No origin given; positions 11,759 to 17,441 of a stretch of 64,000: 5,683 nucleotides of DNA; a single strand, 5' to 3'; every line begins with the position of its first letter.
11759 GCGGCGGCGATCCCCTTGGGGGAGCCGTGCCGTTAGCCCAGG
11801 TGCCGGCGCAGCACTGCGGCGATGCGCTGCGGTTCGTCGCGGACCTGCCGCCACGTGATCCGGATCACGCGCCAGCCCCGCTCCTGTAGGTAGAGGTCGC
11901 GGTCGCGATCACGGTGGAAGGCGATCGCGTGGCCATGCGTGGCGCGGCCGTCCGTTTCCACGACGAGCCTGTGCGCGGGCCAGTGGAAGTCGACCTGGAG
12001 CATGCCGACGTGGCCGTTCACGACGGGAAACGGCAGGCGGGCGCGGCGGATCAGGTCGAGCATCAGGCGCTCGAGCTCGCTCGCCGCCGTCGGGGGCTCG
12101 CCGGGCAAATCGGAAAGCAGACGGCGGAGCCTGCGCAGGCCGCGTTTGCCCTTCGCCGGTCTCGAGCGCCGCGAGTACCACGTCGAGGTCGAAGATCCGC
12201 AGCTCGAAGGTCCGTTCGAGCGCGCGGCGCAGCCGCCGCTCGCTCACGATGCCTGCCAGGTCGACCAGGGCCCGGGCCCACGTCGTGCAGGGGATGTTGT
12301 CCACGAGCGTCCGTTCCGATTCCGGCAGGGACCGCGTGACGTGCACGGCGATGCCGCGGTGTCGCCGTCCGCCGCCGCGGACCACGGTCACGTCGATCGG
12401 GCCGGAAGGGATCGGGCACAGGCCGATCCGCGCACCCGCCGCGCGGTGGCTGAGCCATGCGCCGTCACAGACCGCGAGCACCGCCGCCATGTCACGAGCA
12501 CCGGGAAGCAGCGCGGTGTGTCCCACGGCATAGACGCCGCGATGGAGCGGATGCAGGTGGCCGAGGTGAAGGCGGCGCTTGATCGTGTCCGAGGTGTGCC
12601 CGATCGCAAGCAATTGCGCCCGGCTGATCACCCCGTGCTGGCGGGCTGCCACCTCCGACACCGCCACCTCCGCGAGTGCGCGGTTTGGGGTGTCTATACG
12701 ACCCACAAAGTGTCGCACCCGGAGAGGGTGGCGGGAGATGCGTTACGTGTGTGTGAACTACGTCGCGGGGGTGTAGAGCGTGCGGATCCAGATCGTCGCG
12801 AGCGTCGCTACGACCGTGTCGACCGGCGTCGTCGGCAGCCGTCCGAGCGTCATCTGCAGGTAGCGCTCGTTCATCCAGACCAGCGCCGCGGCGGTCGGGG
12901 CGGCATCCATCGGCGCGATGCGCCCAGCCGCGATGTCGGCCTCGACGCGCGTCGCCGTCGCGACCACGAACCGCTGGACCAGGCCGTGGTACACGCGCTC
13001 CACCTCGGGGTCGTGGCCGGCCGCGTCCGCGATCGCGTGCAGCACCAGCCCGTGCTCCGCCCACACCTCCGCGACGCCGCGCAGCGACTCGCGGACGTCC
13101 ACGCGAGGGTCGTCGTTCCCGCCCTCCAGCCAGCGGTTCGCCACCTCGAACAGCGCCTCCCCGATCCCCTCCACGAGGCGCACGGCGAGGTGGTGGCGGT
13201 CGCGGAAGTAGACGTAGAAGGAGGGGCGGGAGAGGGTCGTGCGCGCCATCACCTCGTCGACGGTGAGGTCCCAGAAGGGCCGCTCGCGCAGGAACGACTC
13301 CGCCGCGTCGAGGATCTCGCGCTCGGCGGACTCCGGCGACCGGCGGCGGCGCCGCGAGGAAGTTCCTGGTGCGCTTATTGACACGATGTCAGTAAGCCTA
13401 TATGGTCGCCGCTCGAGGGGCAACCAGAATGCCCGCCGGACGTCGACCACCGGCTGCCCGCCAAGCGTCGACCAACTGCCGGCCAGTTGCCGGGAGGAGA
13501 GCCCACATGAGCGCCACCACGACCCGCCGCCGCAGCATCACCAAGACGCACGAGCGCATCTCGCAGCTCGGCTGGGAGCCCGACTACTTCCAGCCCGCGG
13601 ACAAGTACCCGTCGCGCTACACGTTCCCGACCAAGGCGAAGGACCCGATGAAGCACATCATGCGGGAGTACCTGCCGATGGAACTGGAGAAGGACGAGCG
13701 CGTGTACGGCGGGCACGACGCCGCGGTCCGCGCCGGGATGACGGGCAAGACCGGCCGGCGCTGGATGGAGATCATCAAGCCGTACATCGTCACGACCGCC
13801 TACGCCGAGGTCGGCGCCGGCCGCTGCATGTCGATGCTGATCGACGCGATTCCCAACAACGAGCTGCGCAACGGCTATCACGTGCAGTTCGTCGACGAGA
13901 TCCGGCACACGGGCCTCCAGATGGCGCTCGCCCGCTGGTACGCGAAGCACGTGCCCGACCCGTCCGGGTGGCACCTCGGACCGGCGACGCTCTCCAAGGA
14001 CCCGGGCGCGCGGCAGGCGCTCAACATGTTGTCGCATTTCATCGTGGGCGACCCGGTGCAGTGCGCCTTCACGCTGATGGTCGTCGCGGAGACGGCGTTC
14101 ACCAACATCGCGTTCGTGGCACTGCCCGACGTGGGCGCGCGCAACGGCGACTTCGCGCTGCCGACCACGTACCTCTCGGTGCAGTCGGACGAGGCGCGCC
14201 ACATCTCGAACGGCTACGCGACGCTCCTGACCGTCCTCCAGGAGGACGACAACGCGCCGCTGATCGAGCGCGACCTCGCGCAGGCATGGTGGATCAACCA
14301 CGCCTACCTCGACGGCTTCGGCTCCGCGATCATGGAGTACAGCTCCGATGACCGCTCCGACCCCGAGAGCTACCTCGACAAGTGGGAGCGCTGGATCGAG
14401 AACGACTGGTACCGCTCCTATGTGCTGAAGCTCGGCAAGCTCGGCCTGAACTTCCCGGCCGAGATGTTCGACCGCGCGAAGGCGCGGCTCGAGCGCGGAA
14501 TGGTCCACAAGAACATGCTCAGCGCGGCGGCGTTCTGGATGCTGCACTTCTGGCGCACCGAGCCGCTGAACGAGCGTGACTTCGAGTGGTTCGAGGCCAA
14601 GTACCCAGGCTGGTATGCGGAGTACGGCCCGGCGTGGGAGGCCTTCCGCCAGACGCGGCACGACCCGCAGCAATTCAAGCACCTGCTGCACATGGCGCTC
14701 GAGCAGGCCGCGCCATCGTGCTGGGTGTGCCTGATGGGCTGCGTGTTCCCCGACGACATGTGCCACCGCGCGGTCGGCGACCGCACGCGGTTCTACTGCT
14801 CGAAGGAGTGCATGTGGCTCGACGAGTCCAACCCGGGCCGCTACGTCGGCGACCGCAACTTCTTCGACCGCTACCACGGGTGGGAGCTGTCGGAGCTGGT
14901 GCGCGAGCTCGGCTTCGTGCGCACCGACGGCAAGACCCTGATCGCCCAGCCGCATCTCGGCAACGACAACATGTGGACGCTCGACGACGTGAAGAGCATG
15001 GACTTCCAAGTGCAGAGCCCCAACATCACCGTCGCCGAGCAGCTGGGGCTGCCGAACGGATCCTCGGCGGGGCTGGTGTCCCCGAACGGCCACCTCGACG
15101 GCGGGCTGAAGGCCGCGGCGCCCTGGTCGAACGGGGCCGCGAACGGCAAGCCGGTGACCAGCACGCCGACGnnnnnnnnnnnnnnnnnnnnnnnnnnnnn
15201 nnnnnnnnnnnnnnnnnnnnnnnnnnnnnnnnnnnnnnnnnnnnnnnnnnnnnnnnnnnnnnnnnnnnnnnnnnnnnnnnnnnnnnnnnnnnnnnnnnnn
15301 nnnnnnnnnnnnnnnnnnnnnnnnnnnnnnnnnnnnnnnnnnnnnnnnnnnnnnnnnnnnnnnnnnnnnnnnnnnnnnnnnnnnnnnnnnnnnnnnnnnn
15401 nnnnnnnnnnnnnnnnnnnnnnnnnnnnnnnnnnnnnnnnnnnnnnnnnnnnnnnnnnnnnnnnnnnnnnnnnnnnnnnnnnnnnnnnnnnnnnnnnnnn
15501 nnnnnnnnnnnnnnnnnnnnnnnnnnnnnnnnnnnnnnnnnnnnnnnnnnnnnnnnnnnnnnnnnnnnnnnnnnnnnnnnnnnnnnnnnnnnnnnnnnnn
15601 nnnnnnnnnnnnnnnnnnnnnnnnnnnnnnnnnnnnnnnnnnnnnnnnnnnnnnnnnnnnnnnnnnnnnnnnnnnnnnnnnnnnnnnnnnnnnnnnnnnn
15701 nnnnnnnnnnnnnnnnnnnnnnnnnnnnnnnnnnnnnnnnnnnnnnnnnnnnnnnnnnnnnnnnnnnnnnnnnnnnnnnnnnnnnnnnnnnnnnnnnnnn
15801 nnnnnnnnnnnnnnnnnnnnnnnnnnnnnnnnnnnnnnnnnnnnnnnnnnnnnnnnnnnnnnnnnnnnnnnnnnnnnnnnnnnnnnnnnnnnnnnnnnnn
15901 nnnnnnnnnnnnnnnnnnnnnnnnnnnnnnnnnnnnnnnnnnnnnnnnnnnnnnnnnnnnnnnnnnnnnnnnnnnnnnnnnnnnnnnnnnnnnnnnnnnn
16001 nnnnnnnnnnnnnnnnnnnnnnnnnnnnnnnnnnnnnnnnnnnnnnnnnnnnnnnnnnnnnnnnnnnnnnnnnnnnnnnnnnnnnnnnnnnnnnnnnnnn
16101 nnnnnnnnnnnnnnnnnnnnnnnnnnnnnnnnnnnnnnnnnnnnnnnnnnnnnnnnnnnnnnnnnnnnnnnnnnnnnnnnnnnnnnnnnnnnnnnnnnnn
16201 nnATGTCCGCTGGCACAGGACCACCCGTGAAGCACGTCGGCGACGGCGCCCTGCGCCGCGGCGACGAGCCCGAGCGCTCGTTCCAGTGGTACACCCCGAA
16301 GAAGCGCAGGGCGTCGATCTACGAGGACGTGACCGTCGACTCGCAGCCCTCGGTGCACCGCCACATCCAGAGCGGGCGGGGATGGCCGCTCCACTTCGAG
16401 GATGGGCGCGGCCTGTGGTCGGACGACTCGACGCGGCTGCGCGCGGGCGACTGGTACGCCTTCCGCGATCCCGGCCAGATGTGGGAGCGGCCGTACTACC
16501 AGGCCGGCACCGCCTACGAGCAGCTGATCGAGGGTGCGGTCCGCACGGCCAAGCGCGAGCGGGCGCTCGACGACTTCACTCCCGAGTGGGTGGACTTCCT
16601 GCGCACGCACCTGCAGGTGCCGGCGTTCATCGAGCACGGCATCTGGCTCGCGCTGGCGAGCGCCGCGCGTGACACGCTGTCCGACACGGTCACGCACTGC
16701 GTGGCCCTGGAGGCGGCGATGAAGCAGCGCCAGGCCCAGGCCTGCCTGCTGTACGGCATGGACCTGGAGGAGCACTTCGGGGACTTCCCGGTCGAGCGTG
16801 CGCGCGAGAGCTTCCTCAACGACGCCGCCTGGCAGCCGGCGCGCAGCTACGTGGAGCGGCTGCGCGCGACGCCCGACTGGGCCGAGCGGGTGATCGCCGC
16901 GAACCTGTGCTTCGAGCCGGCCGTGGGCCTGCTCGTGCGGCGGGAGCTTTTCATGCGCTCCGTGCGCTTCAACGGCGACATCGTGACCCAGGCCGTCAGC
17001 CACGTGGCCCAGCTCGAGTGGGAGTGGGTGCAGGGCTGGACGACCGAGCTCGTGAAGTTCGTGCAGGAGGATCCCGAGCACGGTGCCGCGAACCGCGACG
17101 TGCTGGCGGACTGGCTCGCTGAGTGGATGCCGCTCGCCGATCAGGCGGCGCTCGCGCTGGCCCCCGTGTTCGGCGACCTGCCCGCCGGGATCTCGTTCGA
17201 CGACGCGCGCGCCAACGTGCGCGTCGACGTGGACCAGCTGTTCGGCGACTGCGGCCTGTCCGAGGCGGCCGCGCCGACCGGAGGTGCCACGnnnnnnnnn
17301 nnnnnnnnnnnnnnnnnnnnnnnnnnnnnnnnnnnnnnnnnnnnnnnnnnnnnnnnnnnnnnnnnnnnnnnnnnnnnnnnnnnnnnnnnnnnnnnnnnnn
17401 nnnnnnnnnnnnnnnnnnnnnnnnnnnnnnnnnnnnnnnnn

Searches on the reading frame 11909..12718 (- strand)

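Call 27: search_protein_families(library=pfam, proteins=[window:11909-12718:-], max_evalue=0.01)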
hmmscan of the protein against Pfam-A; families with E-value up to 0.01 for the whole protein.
window:11909-12718:- (269 aa): 1 family
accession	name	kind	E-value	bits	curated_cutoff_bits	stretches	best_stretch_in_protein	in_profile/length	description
PF13338.12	AbiEi_4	-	1.5e-05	25.4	25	1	21-65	4-48/49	Transcriptional regulator, AbiEi antitoxin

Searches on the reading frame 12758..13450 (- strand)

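Call 27: search_protein_families(library=pfam, proteins=[window:12758-13450:-], max_evalue=0.01)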
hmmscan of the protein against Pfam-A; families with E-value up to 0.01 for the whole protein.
window:12758-13450:- (230 aa): 2 families
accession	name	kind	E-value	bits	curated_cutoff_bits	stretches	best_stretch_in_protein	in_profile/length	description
PF21313.2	EthR_C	-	3.9e-17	63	27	1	120-226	2-110/111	Transcriptional regulator EthR, C-terminal domain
PF00440.29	TetR_N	-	2.5e-07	30.8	24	1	46-89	1-44/47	Bacterial regulatory proteins, tetR family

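Call 37: search_protein_families(library=ncbifam, proteins=[window:12758-13450:-], max_evalue=0.00001)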
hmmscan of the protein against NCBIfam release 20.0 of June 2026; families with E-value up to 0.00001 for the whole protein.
window:12758-13450:- (230 aa): 0 families

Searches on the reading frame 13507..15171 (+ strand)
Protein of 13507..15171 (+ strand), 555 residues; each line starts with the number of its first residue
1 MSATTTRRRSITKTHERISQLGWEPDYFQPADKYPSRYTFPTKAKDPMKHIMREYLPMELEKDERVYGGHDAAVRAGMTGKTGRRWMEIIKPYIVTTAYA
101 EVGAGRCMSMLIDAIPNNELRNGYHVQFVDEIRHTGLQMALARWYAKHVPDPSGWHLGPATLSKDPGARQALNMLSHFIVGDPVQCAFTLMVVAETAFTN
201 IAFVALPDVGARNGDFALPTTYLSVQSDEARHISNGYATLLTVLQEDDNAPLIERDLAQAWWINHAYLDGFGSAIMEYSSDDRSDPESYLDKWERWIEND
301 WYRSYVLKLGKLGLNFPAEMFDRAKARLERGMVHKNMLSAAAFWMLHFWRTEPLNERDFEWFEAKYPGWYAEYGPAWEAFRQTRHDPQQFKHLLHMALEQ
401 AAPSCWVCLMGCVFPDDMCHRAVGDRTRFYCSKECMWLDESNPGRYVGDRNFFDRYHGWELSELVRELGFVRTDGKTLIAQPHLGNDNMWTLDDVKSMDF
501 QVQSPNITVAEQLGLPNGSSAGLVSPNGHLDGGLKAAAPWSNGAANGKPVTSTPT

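Call 35: search_solved_structures(query=window:13507-15171:+, max_evalue=0.00001)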
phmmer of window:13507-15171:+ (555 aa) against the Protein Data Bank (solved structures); distinct sequences matched with E-value up to 0.00001: 31.
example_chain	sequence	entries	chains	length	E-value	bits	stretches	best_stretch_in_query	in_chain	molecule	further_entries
1fyz_A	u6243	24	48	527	7.8e-76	258.8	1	13-505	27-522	METHANE MONOOXYGENASE COMPONENT A, ALPHA CHAIN | Methane monooxygenase component A alpha chain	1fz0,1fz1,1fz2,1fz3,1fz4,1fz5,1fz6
1mmo_D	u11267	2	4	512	1.8e-75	257.5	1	14-504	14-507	METHANE MONOOXYGENASE HYDROLASE (ALPHA CHAIN) | METHANE MONOOXYGENASE HYDROXYLASE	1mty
4gam_A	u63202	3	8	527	1.9e-75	257.5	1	13-505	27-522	Methane monooxygenase component A alpha chain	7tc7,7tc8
7m8q_A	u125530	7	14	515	2.2e-74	254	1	14-497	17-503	Methane monooxygenase component A alpha chain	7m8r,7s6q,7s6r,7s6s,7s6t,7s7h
6vk4_A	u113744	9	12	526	2.3e-74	253.9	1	14-497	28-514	Methane monooxygenase component A alpha chain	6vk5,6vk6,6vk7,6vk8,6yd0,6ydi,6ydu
1mhy_D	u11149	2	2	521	3.6e-74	253.3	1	14-497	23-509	METHANE MONOOXYGENASE HYDROXYLASE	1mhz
6d7k_A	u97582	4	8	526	6e-74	252.5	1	14-498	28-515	Methane monooxygenase hydroxylase, MmoX1 | Methane monooxygenase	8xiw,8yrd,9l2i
4p1b_A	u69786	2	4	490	1.8e-19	72.6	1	21-466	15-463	Toluene-4-monooxygenase system protein A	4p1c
3ri7_A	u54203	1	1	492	1.9e-19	72.6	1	21-466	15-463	Toluene-4-monooxygenase system protein A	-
5tds_A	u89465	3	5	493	2.1e-19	72.4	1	21-466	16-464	Toluene-4-monooxygenase system protein A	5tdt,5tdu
3rmk_A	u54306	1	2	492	2.1e-19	72.4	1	21-466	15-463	Toluene-4-monooxygenase system protein A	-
2inn_A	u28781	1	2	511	2.5e-19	72.2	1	20-447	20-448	Phenol hydroxylase component phN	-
3u52_A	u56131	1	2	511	2.5e-19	72.2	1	20-447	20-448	Phenol hydroxylase component phN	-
2inp_A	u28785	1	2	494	4e-19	71.5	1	20-447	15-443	Phenol hydroxylase component phN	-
3dhg_A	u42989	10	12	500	4.2e-19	71.4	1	21-466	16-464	toluene 4-monooxygenase hydroxylase alpha subunit | Toluene-4-monooxygenase system protein A | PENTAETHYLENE GLYCOL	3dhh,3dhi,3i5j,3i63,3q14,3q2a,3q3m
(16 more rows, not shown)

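Call 37: search_protein_families(library=ncbifam, proteins=[window:13507-15171:+], max_evalue=0.00001)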
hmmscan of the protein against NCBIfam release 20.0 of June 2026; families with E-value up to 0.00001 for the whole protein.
window:13507-15171:+ (555 aa): 0 families

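Call 38: search_dna_similar(query=window:13507-15171:+, collection=plasmids, mode=protein, max_rows=30)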
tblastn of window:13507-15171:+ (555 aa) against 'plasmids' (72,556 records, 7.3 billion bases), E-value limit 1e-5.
Records with a match: 72; places in all: 83; records where one place covers at least 80% of the query: 34.
Best place of each record, by identity: <60% 72.
By first word of the organism name: Acinetobacter 13; Rhodococcus 10; Mycobacterium 4; Azospirillum 4; Paraburkholderia 4; Caballeronia 3; Cupriavidus 3; Mycolicibacterium 2; Methylocella 2; Xanthobacter 2; and 23 more.
By predicted mobility (MOB-suite, as given by PLSDB): mobilizable 30; non-mobilizable 23; conjugative 19.
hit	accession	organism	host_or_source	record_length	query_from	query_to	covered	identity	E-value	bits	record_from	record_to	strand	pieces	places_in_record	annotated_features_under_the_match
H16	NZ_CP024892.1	Rhodococcus ruber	cell culture,activated sludge from ...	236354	8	527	94%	51.3%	1e-177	563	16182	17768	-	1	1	methane monooxygenase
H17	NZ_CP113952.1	Rhodococcus sp. JS3073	culture,soil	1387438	5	546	98%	41.1%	1e-129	425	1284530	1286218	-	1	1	record has no annotation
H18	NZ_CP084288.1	Caballeronia zhejiangensis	Anasa tristis,Cell culture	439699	4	511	92%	42.0%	3e-125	412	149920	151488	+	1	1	aromatic/alkene/methane monooxygenase hydroxylase/oxygenase subunit ...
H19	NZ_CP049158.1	Caballeronia sp. SBC1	whole organism,soil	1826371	4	509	91%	41.4%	2e-121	401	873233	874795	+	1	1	none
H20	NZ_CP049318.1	Caballeronia sp. SBC2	whole organism,soil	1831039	4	509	91%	41.4%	2e-121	401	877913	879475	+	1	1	none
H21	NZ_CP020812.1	Mycobacterium dioxanotrophicus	Single cell,river sediment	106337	4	505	90%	40.5%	4e-114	380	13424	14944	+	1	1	aromatic/alkene/methane monooxygenase hydroxylase/oxygenase subunit ...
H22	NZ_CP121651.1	Bradyrhizobium sp. CB82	Stylosanthes guianensis,cell culture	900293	4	511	92%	39.9%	4e-114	380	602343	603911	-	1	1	aromatic/alkene/methane monooxygenase hydroxylase/oxygenase subunit ...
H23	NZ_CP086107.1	Skermanella mucosa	single cell,crude oil contaminated ...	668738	4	511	92%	39.7%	2e-116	387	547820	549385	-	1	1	aromatic/alkene/methane monooxygenase hydroxylase/oxygenase subunit ...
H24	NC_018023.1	Mycolicibacterium chubuense NBB4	-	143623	10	505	89%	40.6%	6e-115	382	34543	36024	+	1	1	aromatic/alkene/methane monooxygenase hydroxylase/oxygenase subunit ...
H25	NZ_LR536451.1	Methylocella tundrae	-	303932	2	505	91%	39.9%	6e-113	377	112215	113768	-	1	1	methane monooxygenase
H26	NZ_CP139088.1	Methylocella tundrae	Single cell,tundra wetland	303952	2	505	91%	39.9%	6e-113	377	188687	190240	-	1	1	methane monooxygenase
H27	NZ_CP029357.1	Azospirillum thermophilum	cell culture,hot spring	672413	4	511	92%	39.4%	1e-114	381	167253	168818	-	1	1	aromatic/alkene/methane monooxygenase hydroxylase/oxygenase subunit ...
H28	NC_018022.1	Mycolicibacterium chubuense NBB4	-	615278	10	505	89%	40.2%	3e-114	380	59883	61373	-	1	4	aromatic/alkene/methane monooxygenase hydroxylase/oxygenase subunit ...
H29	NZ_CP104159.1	Rhizobium sp. CB3060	Leucaena leucocephala,cell culture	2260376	4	501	90%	39.8%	8e-115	382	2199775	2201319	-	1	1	record has no annotation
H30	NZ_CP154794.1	Rhodococcus aetherivorans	pure culture,soil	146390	5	485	87%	41.1%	2e-118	392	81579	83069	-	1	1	none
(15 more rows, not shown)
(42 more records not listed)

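Call 39: get_annotated_region(hit=H16, flank=9000)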
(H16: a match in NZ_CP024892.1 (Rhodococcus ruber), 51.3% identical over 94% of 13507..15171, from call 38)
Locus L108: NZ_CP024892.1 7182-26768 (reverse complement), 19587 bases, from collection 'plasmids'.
description: Rhodococcus ruber strain YYL plasmid pYYL1.1, complete sequence
organism: Rhodococcus ruber (NCBI taxid 1830)
taxonomy: Bacteria; Actinomycetota; Actinomycetes; Mycobacteriales; Nocardiaceae; Rhodococcus; Rhodococcus ruber
host: -; source: cell culture,activated sludge from pharmaceutical waste in Shaoxing China; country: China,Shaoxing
typing (MOB-suite, as given by PLSDB): conjugative; relaxase MOBF; mating-pair formation MPF_T
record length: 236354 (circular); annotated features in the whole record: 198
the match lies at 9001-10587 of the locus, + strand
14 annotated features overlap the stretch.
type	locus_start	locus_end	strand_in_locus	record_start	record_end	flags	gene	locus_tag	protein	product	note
CDS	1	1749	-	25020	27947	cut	-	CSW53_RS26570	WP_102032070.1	FAD-binding and (Fe-S)-binding domain-containing protein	-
CDS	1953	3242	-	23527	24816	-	-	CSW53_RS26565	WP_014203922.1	hydroxyacid-oxoacid transhydrogenase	GO:0006629 - lipid metabolic process [Evidence IEA]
CDS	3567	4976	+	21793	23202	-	-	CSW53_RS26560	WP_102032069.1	IS1380 family transposase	-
CDS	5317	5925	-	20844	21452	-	-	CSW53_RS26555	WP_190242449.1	GntR family transcriptional regulator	-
CDS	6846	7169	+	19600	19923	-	-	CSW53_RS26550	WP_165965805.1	EthD family reductase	-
CDS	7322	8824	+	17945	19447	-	-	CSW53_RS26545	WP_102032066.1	aldehyde dehydrogenase family protein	-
CDS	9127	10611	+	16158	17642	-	-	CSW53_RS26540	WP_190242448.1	methane monooxygenase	-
CDS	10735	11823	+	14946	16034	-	-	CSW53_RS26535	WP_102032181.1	2Fe-2S iron-sulfur cluster binding domain-containing protein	-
CDS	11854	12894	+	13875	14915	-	-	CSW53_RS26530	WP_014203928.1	aromatic/alkene monooxygenase hydroxylase subunit beta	-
CDS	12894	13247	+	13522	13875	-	-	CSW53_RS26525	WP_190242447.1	MmoB/DmpM family protein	GO:0006725 - cellular aromatic compound metabolic process [Evidence IEA]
CDS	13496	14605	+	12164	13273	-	-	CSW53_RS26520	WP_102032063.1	IS630 family transposase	-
CDS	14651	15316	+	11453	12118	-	-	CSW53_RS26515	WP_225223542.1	GPR1/FUN34/YaaH family transporter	-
CDS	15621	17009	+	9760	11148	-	-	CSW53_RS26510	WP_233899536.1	aldehyde dehydrogenase family protein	-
CDS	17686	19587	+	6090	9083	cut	-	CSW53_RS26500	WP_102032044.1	Tn3 family transposase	-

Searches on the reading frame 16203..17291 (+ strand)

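Call 37: search_protein_families(library=ncbifam, proteins=[window:16203-17291:+], max_evalue=0.00001)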
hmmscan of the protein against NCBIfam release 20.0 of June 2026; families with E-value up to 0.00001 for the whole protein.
window:16203-17291:+ (363 aa): 1 family
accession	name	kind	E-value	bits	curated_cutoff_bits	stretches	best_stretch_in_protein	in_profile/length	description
NF045802.1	MethMoxAlphaMmoY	equivalog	2.4e-35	122.5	700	1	29-349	36-362/389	aromatic/alkene monooxygenase hydroxylase subunit beta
